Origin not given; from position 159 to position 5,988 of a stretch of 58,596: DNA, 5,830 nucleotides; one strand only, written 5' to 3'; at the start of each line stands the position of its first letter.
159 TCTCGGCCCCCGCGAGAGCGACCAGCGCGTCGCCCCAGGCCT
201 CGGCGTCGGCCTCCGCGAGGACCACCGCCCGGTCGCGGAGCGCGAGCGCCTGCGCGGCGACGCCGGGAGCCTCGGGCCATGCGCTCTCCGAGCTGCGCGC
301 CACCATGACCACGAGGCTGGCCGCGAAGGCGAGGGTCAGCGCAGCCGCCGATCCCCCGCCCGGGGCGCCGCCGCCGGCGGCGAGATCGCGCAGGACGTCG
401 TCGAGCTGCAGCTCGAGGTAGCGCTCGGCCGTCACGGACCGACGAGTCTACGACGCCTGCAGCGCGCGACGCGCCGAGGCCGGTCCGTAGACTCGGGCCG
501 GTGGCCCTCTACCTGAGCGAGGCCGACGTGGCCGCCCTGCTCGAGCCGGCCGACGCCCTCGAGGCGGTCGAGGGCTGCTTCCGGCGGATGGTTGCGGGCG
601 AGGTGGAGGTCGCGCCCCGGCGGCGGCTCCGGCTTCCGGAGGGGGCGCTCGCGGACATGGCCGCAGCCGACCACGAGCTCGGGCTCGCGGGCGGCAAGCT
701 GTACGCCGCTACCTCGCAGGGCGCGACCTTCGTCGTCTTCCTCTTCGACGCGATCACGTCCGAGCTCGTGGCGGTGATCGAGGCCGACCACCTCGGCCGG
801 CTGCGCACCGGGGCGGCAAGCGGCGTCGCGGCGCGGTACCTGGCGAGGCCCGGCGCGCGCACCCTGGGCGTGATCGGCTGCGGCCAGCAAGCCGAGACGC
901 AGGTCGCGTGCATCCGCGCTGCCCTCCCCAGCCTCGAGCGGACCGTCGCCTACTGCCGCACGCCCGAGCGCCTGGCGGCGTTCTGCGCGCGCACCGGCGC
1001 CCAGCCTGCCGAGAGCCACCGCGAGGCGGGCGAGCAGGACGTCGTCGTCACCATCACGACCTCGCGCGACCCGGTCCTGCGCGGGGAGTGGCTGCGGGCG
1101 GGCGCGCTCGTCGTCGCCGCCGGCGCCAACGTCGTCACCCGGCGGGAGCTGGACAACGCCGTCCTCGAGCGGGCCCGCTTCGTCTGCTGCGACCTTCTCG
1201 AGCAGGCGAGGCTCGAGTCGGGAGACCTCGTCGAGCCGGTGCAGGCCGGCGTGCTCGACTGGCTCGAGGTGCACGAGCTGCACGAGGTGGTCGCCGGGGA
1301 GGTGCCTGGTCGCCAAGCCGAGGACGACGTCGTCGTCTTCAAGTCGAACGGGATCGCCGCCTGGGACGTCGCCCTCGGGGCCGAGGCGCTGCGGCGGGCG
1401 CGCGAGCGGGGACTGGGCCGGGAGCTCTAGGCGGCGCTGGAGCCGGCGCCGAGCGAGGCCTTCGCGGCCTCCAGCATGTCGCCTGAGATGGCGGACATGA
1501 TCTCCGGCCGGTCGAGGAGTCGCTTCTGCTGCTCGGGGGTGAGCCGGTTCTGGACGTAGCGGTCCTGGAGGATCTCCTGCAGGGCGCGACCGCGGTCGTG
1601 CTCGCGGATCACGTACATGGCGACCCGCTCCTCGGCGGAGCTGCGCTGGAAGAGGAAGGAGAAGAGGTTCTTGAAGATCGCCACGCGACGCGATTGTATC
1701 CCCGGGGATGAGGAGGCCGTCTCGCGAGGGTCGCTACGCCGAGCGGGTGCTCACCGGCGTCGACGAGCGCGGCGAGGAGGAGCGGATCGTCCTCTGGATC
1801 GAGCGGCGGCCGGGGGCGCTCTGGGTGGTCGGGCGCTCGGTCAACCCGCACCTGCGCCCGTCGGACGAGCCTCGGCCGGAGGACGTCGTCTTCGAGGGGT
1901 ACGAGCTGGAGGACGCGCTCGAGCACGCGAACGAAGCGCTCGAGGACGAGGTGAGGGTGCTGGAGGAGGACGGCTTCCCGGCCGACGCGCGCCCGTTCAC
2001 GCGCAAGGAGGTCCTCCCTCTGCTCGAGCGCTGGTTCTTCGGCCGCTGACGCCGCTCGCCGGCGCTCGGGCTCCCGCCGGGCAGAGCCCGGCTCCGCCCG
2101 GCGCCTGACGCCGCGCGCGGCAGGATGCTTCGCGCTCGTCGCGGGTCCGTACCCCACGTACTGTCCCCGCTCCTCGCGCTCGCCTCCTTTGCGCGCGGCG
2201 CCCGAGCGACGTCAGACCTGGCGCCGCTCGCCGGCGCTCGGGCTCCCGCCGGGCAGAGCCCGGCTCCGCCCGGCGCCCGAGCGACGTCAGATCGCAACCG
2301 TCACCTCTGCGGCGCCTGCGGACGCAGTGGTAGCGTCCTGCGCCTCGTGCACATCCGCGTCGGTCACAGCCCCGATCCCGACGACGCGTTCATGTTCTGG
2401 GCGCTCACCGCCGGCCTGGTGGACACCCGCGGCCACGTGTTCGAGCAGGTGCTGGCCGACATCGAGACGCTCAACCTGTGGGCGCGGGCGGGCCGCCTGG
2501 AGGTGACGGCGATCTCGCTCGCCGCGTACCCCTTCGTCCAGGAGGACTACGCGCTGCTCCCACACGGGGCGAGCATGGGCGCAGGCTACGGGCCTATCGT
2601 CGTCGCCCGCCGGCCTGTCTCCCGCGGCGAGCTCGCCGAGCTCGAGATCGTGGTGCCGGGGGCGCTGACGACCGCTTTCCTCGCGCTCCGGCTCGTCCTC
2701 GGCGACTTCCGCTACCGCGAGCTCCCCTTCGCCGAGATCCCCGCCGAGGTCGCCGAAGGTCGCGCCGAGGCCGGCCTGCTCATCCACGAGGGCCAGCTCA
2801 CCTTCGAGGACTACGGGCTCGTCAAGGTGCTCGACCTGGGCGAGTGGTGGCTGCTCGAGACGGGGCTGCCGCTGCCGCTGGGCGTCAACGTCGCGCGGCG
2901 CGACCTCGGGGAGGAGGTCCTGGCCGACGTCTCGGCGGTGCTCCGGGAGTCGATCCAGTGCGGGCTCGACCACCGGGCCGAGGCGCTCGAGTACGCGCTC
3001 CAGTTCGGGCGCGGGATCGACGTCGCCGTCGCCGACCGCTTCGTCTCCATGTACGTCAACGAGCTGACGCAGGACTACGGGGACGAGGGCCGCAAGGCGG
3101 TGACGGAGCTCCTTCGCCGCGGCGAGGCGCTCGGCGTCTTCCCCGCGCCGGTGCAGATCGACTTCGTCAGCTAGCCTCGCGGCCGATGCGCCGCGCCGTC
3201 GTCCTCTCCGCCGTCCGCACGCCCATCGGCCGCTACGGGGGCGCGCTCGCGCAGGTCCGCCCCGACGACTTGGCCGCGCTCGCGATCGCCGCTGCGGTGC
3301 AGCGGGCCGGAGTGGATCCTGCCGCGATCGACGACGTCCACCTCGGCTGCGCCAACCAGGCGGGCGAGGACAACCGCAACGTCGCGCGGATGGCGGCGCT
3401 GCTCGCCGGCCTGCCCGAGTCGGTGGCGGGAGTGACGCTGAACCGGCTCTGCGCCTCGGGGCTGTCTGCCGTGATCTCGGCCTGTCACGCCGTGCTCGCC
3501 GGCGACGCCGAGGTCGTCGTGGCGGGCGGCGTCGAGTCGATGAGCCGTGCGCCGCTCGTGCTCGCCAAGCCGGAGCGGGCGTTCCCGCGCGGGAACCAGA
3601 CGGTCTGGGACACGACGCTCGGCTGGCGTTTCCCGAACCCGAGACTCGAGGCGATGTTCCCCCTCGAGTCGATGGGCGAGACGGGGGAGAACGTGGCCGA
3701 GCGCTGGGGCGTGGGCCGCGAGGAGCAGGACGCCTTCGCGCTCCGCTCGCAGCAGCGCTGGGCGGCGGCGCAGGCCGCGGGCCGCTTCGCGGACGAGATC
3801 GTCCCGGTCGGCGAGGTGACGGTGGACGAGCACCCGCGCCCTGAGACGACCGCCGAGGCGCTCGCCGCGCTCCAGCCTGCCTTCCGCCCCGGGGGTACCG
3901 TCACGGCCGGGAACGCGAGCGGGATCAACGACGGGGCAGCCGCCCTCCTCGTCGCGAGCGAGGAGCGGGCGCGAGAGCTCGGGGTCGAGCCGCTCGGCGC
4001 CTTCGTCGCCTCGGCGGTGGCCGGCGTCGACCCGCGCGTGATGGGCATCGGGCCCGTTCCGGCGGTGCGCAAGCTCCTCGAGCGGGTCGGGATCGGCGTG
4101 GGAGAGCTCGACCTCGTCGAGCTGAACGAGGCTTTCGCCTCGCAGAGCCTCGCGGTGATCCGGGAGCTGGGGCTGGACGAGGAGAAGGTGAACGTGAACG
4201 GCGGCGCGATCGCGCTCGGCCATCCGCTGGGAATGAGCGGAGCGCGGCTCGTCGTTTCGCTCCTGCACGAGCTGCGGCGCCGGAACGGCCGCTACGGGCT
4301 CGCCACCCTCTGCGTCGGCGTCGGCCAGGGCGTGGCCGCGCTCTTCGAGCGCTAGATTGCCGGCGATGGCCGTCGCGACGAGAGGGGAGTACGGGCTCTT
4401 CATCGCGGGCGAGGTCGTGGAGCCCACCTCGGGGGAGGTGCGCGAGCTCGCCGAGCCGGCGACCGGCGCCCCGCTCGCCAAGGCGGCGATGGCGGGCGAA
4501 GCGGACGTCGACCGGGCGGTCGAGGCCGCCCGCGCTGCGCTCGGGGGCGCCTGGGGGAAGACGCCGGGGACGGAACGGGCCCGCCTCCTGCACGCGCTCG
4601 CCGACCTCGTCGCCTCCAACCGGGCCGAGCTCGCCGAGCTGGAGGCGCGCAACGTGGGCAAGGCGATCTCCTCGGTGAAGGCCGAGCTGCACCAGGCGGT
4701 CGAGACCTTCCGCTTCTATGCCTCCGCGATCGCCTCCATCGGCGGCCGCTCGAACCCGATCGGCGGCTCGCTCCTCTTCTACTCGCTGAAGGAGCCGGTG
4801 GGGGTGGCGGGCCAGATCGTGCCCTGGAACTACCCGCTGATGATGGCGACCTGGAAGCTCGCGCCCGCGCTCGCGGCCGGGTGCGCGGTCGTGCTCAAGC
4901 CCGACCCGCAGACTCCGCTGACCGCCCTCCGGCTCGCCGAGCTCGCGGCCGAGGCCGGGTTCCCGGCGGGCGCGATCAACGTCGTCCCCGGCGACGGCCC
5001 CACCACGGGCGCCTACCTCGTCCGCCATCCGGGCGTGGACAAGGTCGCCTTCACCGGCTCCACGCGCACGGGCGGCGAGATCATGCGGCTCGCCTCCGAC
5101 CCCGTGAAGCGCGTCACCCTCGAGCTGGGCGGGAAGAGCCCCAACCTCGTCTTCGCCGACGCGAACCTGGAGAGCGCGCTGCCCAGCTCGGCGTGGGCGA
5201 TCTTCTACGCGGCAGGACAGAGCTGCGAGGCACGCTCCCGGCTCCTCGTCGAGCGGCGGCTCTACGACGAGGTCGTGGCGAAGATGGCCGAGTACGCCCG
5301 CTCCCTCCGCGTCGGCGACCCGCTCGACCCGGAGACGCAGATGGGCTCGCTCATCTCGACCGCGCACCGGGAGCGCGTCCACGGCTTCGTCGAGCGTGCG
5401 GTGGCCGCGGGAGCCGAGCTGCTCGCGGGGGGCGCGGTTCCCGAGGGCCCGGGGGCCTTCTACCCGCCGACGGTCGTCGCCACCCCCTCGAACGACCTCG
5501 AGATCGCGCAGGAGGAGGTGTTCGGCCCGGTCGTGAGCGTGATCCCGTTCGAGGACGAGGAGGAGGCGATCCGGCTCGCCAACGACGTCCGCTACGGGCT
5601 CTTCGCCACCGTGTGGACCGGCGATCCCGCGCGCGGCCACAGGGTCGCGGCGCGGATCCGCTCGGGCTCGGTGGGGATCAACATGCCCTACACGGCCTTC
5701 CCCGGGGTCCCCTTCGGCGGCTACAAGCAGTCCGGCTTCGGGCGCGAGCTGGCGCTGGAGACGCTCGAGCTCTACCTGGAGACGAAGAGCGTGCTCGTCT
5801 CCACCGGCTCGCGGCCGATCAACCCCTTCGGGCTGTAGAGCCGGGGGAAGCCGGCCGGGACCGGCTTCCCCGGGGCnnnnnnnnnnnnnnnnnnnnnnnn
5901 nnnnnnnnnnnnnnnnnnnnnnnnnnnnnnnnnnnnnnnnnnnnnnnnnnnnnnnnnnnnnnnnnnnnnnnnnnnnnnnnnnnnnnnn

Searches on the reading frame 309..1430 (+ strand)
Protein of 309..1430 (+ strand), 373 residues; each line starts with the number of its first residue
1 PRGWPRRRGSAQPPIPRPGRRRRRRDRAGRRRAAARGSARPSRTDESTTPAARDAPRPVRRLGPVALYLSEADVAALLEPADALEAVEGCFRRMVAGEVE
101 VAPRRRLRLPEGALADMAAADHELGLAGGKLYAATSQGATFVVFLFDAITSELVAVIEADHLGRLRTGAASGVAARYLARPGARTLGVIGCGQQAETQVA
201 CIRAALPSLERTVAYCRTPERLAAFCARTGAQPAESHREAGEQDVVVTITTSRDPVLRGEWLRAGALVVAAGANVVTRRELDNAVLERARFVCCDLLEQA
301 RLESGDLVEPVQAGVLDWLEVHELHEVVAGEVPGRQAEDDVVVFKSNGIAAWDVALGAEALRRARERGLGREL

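Call 46: search_protein_families(library=pfam, proteins=[window:309-1430:+], max_evalue=0.0001)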
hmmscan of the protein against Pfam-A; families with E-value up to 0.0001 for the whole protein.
window:309-1430:+ (373 aa): 1 family
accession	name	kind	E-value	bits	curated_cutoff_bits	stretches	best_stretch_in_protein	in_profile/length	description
PF02423.21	OCD_Mu_crystall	-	1.6e-51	175.6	24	1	69-356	6-302/314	Ornithine cyclodeaminase/mu-crystallin family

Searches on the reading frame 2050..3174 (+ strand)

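Call 46: search_protein_families(library=pfam, proteins=[window:2050-3174:+], max_evalue=0.0001)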
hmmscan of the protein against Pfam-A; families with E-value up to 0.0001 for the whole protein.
window:2050-3174:+ (374 aa): 1 family
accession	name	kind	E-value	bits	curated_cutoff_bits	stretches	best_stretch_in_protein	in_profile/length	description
PF02621.19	VitK2_biosynth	-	2.5e-75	253.7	26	1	102-359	1-251/252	Menaquinone biosynthesis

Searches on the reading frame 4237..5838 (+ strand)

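Call 46: search_protein_families(library=pfam, proteins=[window:4237-5838:+], max_evalue=0.0001)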
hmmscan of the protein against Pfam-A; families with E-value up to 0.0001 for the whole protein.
window:4237-5838:+ (533 aa): 1 family
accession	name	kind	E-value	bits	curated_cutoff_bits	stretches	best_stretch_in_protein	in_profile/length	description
PF00171.27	Aldedh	-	1.4e-169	564.9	23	1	64-519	5-461/461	Aldehyde dehydrogenase family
